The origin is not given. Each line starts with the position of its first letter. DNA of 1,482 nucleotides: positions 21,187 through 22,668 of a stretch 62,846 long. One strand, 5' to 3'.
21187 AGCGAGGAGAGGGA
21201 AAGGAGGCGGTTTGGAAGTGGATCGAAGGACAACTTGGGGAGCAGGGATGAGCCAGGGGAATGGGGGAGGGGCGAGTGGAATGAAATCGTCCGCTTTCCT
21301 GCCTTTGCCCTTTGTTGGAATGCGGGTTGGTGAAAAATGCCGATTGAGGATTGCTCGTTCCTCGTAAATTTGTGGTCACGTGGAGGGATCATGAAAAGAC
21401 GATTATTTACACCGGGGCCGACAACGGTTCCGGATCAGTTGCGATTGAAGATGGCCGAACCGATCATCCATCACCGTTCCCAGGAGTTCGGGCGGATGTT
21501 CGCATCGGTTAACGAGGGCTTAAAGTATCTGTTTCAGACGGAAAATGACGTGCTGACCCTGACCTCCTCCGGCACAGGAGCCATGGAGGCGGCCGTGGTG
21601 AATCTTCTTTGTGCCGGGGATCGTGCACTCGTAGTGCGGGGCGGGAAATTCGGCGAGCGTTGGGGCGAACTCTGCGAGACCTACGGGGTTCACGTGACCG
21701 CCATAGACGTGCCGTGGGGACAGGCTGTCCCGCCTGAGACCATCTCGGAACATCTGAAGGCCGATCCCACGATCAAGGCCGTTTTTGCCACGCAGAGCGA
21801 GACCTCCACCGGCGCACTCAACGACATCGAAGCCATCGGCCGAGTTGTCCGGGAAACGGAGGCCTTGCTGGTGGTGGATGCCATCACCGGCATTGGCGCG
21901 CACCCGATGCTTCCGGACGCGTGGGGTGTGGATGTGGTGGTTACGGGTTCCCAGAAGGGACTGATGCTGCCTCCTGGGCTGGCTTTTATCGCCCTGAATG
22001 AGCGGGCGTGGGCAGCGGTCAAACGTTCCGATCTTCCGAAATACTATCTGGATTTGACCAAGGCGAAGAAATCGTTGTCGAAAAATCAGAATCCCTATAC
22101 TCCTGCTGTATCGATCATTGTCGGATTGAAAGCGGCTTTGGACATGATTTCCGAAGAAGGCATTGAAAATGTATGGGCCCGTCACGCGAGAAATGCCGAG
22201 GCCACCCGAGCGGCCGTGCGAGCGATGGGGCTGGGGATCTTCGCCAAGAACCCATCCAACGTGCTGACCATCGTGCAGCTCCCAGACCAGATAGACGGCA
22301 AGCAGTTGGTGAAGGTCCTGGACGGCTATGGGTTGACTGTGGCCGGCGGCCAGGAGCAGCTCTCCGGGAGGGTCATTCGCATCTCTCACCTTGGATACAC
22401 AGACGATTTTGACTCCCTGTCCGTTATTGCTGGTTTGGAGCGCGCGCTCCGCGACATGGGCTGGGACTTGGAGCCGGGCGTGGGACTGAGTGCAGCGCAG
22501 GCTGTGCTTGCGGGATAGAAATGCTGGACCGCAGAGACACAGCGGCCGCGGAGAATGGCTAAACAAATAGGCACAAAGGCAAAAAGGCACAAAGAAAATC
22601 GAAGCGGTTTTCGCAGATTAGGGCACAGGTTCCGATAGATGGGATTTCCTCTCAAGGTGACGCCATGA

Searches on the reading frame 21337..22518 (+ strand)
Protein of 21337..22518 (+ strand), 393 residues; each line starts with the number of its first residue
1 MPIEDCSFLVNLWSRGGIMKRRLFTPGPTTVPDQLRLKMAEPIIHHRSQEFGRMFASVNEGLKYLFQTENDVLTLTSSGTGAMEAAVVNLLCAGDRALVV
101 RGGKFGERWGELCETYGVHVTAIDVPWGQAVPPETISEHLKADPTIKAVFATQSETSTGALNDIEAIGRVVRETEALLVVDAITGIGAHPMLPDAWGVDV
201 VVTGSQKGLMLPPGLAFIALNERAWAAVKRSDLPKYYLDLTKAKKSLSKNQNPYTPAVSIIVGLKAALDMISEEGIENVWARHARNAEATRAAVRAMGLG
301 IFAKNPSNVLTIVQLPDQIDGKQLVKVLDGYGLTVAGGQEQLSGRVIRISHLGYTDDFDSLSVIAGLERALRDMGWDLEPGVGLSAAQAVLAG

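Call 3: search_protein_families(library=pfam, proteins=[window:21337-22518:+], max_evalue=0.01)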
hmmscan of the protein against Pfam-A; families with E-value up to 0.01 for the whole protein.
window:21337-22518:+ (393 aa): 2 families
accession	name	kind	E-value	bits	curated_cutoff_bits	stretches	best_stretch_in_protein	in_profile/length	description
PF00266.25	Aminotran_5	-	2.8e-30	106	21.5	1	44-340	34-340/371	Aminotransferase class-V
PF01053.26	Cys_Met_Meta_PP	-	1.2e-07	31.1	27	1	74-205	71-196/381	Cys/Met metabolism PLP-dependent enzyme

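Call 11: find_encoding_contigs(protein=window:21337-22518:+, flank=10000, max_places=10)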
Protein window:21337-22518:+ (393 aa): no gene with exactly this product is on record in the collection.

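Call 13: find_encoding_contigs(protein=window:21391-22518:+, flank=10000, max_places=10)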
Protein window:21391-22518:+ (375 aa): no gene with exactly this product is on record in the collection.

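Call 15: find_related_loci(query=window:21391-22518:+, collection=genome_contigs, flank=10000)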
Query window:21391-22518:+ (375 aa) in genome_contigs; peptide patterns used: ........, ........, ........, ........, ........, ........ (x = any residue, [..] = any of these).
599 stretches matched a pattern (row limit reached: there are more); 575 encode a relative of the query (tblastn E <= 1e-3); the best 80 are kept; 80 distinct loci.
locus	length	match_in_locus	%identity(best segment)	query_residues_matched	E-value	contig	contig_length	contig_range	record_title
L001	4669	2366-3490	87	1-375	0e+0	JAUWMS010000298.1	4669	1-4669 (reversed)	MAG: Candidatus Latescibacterota bacterium isolate CSMAG_2404 CSMAG_2404_k141_413896_length_4669_cov_5.0000, whole genom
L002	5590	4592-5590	88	1-333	0e+0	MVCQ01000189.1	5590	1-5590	MAG: Candidatus Latescibacteria bacterium 4484_107 ex4484_107_scaffold_59629, whole genome shotgun sequence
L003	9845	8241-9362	66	1-374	5e-171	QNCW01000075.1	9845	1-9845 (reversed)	MAG: Candidatus Latescibacterota bacterium isolate B68_G9 B68_Guay9_scaffold_08716, whole genome shotgun sequence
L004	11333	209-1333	69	1-374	5e-169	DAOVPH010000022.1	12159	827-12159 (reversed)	MAG TPA_asm: Candidatus Latescibacterota bacterium isolate CSMAG_1544 CSMAG_1544_k141_1220754_length_12159_cov_40.0000,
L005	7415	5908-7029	65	1-374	2e-169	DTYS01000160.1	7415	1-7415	MAG TPA_asm: Candidatus Latescibacterota bacterium isolate UWMA-0227 k99_2462889, whole genome shotgun sequence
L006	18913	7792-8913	66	1-374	1e-166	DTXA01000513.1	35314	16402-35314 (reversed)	MAG TPA_asm: Candidatus Latescibacterota bacterium isolate UWMA-0180 k99_601678, whole genome shotgun sequence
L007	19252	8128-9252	67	1-374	3e-166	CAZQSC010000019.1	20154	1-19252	MAG TPA_asm: uncultured bacterium isolate SRP338002_co1_79 genome assembly, contig: NODE_2488_length_20154_cov_6.921588,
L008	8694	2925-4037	67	1-370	2e-165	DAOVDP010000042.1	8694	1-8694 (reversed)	MAG TPA_asm: Candidatus Latescibacterota bacterium isolate CSMAG_1060 CSMAG_1060_k141_3342450_length_8694_cov_14.0260, w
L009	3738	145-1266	67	1-373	1e-170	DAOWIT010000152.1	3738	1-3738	MAG TPA_asm: Candidatus Latescibacterota bacterium isolate CSMAG_2050 CSMAG_2050_k141_2787199_length_3738_cov_21.0000, w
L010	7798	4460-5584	60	1-374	5e-151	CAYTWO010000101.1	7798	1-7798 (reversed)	MAG TPA_asm: uncultured Gemmatimonadota bacterium isolate binchicken_co275_495 genome assembly, contig: NODE_15990_lengt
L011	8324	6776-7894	56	1-373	6e-147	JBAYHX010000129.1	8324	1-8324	MAG: Candidatus Latescibacterota bacterium isolate SO_2016_GW1_16 scaffold16075_OW334_2016, whole genome shotgun sequenc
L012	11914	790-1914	59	1-373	8e-146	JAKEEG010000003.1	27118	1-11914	MAG: Ignavibacteriae bacterium isolate PMV_1.22 PMV_1.22.k101_9392, whole genome shotgun sequence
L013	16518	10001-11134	58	1-375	7e-146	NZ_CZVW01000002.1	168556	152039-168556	Candidatus Chrysopegis kryptomonas strain JGI-23, whole genome shotgun sequence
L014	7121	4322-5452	57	1-374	2e-145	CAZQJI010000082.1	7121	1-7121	MAG TPA_asm: uncultured Bacteroidota bacterium isolate binchicken_co71_50 genome assembly, contig: NODE_4765_length_7121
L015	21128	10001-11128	56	1-373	2e-143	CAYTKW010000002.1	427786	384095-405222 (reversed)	MAG TPA_asm: uncultured Bacteroidota bacterium isolate binchicken_co30_42 genome assembly, contig: NODE_13_length_427786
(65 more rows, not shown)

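Call 46: search_protein_families(library=pfam, proteins=[L001:3894-4130:+, L001:4218-4550:+], max_evalue=5)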
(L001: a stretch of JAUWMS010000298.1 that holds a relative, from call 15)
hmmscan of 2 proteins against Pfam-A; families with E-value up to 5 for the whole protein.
L001:3894-4130:+ (78 aa): 4 families
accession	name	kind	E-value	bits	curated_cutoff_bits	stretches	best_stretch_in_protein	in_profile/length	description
PF21834.1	DUF6894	-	0.0094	16.5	24.1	1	43-73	29-59/69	Domain of unknown function (DUF6894)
PF08546.17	ApbA_C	-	0.029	15.2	22.7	1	32-56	24-48/125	Ketopantoate reductase PanE/ApbA C terminal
PF07543.17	PGA2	-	0.043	14.3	24.2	1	19-59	81-121/135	Protein trafficking PGA2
PF22604.1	TetR_HI_0893_C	-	0.049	14.5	27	1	10-56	27-73/112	Tetracyclin repressor-like HI_0893, C-terminal domain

L001:4218-4550:+ (110 aa): 0 families

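Call 50: find_homologous_proteins(query=window:21391-22518:+, max_evalue=1e-100)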
Query window:21391-22518:+ (375 aa): 6403 proteins with E <= 1e-100 among 8000 candidates; the best 120 are listed.
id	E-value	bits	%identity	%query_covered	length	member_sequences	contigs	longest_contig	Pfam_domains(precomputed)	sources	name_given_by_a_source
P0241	1.4e-245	832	100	100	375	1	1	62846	PF00266.26,PF01053.27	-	-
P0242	1.7e-221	753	90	100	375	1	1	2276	PF00266.26,PF01053.27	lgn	-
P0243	8.8e-217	737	88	100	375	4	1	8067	PF00266.26,PF01053.27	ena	-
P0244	1.1e-210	717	85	100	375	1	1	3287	PF00266.26,PF01053.27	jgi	-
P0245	7.1e-209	711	88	97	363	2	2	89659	PF00266.26,PF01053.27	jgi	jgi:aspartate aminotransferase-like enzyme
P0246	2.0e-205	700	84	100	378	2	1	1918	PF00266.26,PF01053.27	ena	-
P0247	5.2e-202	689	82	100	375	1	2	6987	PF00266.26,PF01053.27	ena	-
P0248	1.0e-198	678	86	95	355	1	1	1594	PF00266.26,PF01053.27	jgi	-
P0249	2.2e-170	585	70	100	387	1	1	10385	PF00266.26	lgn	-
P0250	2.5e-168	578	69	100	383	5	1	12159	PF00155.28,PF00266.26,PF01053.27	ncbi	-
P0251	1.1e-166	573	67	99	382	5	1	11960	PF00155.28,PF00266.26,PF01053.27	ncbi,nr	ncbi:MAG: aminotransferase [Candidatus Latescibacterota bacterium]|nr:MAG: aminotransferase [Candida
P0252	2.1e-166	572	67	100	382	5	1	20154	PF00155.28,PF00266.26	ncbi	-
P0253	2.4e-164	565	67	99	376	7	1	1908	PF00155.28,PF00266.26,PF01053.27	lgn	-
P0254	8.0e-164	563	66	100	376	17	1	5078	PF00266.26,PF01212.28,PF01053.27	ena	-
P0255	2.4e-163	562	66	99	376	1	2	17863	PF00155.28,PF00266.26,PF01212.28,PF01053.27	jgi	-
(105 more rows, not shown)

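Call 51: find_encoding_contigs(protein=P0245, flank=10000, max_places=4)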
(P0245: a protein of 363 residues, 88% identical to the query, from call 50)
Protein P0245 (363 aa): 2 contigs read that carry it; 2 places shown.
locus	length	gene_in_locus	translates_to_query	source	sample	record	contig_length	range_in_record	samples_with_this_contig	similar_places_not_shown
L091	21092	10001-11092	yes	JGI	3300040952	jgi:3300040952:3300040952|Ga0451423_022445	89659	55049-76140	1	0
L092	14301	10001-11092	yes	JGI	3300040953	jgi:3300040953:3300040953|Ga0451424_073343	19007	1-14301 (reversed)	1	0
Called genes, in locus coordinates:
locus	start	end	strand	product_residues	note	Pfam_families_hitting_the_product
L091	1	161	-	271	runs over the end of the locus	PF01210:NAD_Gly3P_dh_N (weak), PF02558:ApbA (weak), PF03446:NAD_binding_2 (weak), PF03807:F420_oxidored, PF14748:P5CR_dimer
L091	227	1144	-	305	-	PF01063:Aminotran_4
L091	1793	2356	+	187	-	PF00027:cNMP_binding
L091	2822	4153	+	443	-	PF05697:Trigger_N, PF05698:Trigger_C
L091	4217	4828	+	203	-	PF00574:CLP_protease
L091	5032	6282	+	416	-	PF06689:zf-C4_ClpX, PF00493:MCM (weak), PF01078:Mg_chelatase (faint), PF05496:RuvB_N (faint), PF00004:AAA, PF07724:AAA_2, PF07728:AAA_5 (weak), PF10431:ClpB_D2-small (weak), +1 more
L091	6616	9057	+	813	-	PF02190:LON_substr_bdg, PF00004:AAA, PF07728:AAA_5, PF22667:Lon_lid, PF05362:Lon_C, PF13541:ChlI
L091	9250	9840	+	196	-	PF00009:GTP_EFTU (faint), PF01926:MMR_HSR1, PF02421:FeoB_N, PF03193:RsgA_GTPase (faint)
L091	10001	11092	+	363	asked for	PF00266:Aminotran_5, PF01053:Cys_Met_Meta_PP (weak)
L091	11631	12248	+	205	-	-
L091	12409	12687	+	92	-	-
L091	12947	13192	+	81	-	-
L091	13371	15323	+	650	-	PF07715:Plug (weak), PF00593:TonB_dep_Rec_b-barrel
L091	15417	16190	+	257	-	PF02511:Thy1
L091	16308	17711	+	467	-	PF13860:FlgD_ig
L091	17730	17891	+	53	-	-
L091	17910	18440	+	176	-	PF02283:CobU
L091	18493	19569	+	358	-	PF02277:DBI_PRT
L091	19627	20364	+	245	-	PF02654:CobS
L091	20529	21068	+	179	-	PF02572:CobA_CobO_BtuR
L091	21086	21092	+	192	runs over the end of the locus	PF02572:CobA_CobO_BtuR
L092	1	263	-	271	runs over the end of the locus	PF01210:NAD_Gly3P_dh_N (weak), PF02558:ApbA (weak), PF03446:NAD_binding_2 (weak), PF03807:F420_oxidored, PF14748:P5CR_dimer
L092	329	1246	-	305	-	PF01063:Aminotran_4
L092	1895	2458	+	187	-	PF00027:cNMP_binding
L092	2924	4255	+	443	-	PF05697:Trigger_N, PF05698:Trigger_C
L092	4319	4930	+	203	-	PF00574:CLP_protease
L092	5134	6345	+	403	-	PF06689:zf-C4_ClpX, PF00493:MCM (weak), PF01078:Mg_chelatase (faint), PF05496:RuvB_N (faint), PF00004:AAA, PF07724:AAA_2, PF07728:AAA_5 (weak), PF13401:AAA_22 (faint)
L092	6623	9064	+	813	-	PF02190:LON_substr_bdg, PF00004:AAA, PF07728:AAA_5, PF22667:Lon_lid, PF05362:Lon_C, PF13541:ChlI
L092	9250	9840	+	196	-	PF00009:GTP_EFTU (faint), PF01926:MMR_HSR1, PF02421:FeoB_N, PF03193:RsgA_GTPase (faint)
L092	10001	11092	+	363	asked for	PF00266:Aminotran_5, PF01053:Cys_Met_Meta_PP (weak)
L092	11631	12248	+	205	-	-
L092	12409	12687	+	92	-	-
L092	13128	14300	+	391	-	?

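Call 52: find_encoding_contigs(protein=P0243, flank=10000, max_places=4)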
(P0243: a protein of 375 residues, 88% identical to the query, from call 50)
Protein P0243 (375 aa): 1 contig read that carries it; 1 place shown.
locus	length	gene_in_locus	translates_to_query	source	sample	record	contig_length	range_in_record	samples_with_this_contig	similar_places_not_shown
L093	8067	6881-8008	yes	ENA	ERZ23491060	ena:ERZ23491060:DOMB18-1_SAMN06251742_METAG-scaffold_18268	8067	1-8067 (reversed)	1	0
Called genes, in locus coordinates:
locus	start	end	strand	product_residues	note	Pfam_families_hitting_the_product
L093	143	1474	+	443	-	PF05697:Trigger_N, PF05698:Trigger_C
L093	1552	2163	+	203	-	PF00574:CLP_protease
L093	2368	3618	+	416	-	PF06689:zf-C4_ClpX, PF00493:MCM (weak), PF01078:Mg_chelatase (faint), PF05496:RuvB_N (faint), PF00004:AAA, PF07724:AAA_2, PF07728:AAA_5 (weak), PF10431:ClpB_D2-small (weak), +1 more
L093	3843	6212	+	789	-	PF02190:LON_substr_bdg, PF00004:AAA, PF07728:AAA_5, PF22667:Lon_lid, PF05362:Lon_C, PF13541:ChlI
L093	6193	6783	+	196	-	PF00009:GTP_EFTU (faint), PF01926:MMR_HSR1, PF02421:FeoB_N, PF03193:RsgA_GTPase (faint)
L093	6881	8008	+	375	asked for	PF00266:Aminotran_5, PF01053:Cys_Met_Meta_PP (weak)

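Call 53: find_encoding_contigs(protein=P0247, flank=10000, max_places=4)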
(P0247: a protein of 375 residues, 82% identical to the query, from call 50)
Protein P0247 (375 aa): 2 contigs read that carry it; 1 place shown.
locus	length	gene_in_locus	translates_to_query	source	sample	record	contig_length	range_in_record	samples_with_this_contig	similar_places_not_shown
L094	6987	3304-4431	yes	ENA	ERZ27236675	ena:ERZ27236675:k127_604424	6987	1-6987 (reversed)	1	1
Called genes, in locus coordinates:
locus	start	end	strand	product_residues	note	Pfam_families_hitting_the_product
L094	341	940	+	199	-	PF00574:CLP_protease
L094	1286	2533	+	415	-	PF06689:zf-C4_ClpX, PF00493:MCM (faint), PF01078:Mg_chelatase (faint), PF05496:RuvB_N (faint), PF00004:AAA, PF07724:AAA_2, PF07728:AAA_5 (weak), PF10431:ClpB_D2-small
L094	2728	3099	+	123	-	-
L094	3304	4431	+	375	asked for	PF00266:Aminotran_5, PF01053:Cys_Met_Meta_PP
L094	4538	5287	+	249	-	PF01909:NTP_transf_2, PF18765:Polbeta (weak), PF05168:HEPN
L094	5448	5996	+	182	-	PF13527:Acetyltransf_9 (weak), PF00583:Acetyltransf_1, PF13673:Acetyltransf_10, PF13508:Acetyltransf_7, PF08445:FR47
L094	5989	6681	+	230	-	PF08843:AbiEii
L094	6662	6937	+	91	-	-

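Call 73: search_protein_families(library=pfam, proteins=[L091:11631-12248:+, L091:12409-12687:+, L094:4538-5287:+, L094:6662-6937:+], max_evalue=0.01)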
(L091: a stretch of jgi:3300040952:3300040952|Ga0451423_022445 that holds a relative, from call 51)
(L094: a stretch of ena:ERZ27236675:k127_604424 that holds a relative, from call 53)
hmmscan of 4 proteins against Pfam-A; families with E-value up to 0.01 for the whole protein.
L091:11631-12248:+ (205 aa): 0 families

L091:12409-12687:+ (92 aa): 1 family
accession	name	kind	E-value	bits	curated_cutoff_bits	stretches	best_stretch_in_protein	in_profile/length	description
PF04014.23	MazE_antitoxin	-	5.2e-05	23.6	24.7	1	10-46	4-43/48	Antidote-toxin recognition MazE, bacterial antitoxin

L094:4538-5287:+ (249 aa): 3 families
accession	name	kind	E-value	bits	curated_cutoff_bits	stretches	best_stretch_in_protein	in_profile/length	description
PF05168.19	HEPN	-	7.3e-14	52.4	22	1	128-236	6-112/117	HEPN domain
PF01909.29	NTP_transf_2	-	2.3e-09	38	21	1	27-76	13-63/93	Nucleotidyltransferase domain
PF18765.7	Polbeta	-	9.4e-08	32.6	26.9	1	30-115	13-92/93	Polymerase beta, Nucleotidyltransferase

L094:6662-6937:+ (91 aa): 0 families

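Call 75: find_encoding_contigs(protein=P0244, flank=10000, max_places=4)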
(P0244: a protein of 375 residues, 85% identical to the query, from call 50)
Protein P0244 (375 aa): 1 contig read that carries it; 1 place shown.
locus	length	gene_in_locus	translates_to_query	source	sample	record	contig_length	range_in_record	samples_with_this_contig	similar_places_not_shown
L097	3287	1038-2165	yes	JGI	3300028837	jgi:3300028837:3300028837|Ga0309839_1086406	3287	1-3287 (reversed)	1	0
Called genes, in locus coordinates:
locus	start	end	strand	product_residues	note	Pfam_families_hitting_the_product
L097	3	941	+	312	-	?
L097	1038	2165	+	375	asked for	PF00266:Aminotran_5, PF01053:Cys_Met_Meta_PP (weak)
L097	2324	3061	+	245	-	PF01909:NTP_transf_2 (weak), PF18765:Polbeta (weak), PF05168:HEPN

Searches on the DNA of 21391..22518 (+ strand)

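Call 16: search_rna_families(sources=[L001, L002, L003, L004, L005, L006, L007, L008, L009, L010, L011, L026, L037], threshold=gathering)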
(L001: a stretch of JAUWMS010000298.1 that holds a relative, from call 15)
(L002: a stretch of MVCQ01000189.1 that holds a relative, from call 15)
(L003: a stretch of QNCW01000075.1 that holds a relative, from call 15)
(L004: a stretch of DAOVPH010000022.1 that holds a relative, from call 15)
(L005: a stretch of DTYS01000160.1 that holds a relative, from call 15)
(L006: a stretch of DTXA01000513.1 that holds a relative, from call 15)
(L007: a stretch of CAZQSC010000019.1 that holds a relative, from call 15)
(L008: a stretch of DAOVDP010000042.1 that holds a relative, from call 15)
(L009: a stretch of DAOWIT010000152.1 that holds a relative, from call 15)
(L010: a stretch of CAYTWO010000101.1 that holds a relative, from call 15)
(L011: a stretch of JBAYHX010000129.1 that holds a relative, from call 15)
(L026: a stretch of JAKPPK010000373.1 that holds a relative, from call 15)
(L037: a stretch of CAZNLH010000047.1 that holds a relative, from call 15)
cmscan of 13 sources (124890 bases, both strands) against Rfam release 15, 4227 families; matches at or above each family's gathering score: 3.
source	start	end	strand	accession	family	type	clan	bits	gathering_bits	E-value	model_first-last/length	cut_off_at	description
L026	5303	5386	+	RF00005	tRNA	Gene; tRNA;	CL00001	61.6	29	1.2e-10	1-71/71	no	tRNA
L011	290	372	+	RF00005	tRNA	Gene; tRNA;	CL00001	58.3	29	1e-09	1-71/71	no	tRNA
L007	4234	4316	+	RF00005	tRNA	Gene; tRNA;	CL00001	52.1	29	5e-08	1-71/71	no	tRNA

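Call 54: search_rna_families(sources=[L091, L092, L094, L093, L081], threshold=gathering)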
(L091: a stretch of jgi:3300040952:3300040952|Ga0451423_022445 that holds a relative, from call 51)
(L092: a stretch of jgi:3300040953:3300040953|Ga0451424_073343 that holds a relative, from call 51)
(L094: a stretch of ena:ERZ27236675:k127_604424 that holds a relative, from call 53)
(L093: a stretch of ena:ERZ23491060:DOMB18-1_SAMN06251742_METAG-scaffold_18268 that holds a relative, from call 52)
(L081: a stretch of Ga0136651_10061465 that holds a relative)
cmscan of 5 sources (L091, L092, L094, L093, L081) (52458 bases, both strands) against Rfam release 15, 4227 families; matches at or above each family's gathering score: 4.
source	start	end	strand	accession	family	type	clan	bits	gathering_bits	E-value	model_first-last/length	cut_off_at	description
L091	12699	12881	+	RF00174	Cobalamin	Cis-reg; riboswitch;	CL00101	116.1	31.5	1.7e-28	1-189/189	no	Cobalamin riboswitch aptamer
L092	12699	12881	+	RF00174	Cobalamin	Cis-reg; riboswitch;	CL00101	116.1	31.5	1.7e-28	1-189/189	no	Cobalamin riboswitch aptamer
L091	2484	2566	+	RF00005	tRNA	Gene; tRNA;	CL00001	52.3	29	1.9e-08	1-71/71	no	tRNA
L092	2586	2668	+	RF00005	tRNA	Gene; tRNA;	CL00001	52.3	29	1.9e-08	1-71/71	no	tRNA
